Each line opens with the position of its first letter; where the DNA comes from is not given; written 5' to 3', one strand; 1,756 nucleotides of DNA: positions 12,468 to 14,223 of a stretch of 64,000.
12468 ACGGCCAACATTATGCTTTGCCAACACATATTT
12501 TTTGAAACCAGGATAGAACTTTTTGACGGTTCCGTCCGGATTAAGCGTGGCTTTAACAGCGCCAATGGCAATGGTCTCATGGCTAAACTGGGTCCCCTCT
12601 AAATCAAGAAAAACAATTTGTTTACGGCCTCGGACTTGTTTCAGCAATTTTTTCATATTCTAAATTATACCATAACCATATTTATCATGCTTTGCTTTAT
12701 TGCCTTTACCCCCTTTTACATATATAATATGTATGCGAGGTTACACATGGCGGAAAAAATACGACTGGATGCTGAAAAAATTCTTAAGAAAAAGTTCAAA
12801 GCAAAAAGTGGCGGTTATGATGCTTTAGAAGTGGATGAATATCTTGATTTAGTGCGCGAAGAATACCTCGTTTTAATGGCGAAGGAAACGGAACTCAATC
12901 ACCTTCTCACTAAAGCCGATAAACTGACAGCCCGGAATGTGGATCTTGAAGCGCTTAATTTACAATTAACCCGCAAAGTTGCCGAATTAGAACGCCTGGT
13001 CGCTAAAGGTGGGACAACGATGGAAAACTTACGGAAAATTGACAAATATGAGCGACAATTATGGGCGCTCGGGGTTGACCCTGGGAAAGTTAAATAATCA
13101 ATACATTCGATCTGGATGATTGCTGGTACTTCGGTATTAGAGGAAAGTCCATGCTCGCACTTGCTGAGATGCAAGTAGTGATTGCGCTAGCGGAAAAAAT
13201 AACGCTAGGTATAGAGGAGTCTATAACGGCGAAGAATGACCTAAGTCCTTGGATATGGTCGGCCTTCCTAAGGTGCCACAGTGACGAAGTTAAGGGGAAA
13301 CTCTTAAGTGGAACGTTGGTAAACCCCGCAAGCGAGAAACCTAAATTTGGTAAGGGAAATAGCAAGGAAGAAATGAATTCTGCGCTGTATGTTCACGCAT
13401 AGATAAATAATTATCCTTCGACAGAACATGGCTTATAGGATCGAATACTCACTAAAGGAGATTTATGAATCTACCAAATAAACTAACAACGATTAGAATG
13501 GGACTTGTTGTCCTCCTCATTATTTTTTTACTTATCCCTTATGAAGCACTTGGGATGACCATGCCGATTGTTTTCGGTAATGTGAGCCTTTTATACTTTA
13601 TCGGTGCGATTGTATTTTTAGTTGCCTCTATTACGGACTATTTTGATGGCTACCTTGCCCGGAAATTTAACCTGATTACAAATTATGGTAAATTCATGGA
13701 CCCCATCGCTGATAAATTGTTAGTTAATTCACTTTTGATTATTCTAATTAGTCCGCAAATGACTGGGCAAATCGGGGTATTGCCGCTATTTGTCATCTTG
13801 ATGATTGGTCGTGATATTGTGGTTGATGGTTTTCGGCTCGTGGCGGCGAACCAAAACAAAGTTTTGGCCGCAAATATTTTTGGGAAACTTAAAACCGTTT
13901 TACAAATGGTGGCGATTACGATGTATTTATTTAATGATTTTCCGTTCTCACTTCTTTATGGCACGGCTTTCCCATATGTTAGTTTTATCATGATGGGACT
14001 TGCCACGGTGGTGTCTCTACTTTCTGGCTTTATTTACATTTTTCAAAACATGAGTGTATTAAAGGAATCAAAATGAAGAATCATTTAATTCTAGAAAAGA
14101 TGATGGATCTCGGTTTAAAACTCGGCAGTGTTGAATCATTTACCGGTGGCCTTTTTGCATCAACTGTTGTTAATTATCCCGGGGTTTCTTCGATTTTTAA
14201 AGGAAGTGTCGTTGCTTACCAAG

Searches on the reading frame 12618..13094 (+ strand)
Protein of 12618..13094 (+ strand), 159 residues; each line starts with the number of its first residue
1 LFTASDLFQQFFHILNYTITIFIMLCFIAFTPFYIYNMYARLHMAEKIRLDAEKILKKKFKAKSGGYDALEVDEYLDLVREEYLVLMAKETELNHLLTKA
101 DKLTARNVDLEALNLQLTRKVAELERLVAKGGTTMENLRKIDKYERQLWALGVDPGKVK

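Call 66: search_protein_families(library=pfam, proteins=[window:12618-13094:+], max_evalue=0.00001)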
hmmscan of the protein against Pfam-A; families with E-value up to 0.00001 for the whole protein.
window:12618-13094:+ (159 aa): 1 family
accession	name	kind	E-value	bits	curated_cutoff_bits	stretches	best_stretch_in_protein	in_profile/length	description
PF05103.18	DivIVA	-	2.3e-07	31.3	28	1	53-103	4-54/131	DivIVA protein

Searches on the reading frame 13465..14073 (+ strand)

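Call 66: search_protein_families(library=pfam, proteins=[window:13465-14073:+], max_evalue=0.00001)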
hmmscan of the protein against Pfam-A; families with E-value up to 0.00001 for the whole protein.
window:13465-14073:+ (203 aa): 1 family
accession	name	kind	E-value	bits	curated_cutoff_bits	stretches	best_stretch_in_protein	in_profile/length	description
PF01066.26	CDP-OH_P_transf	-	9.9e-37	127.1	22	1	1-183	1-149/152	CDP-alcohol phosphatidyltransferase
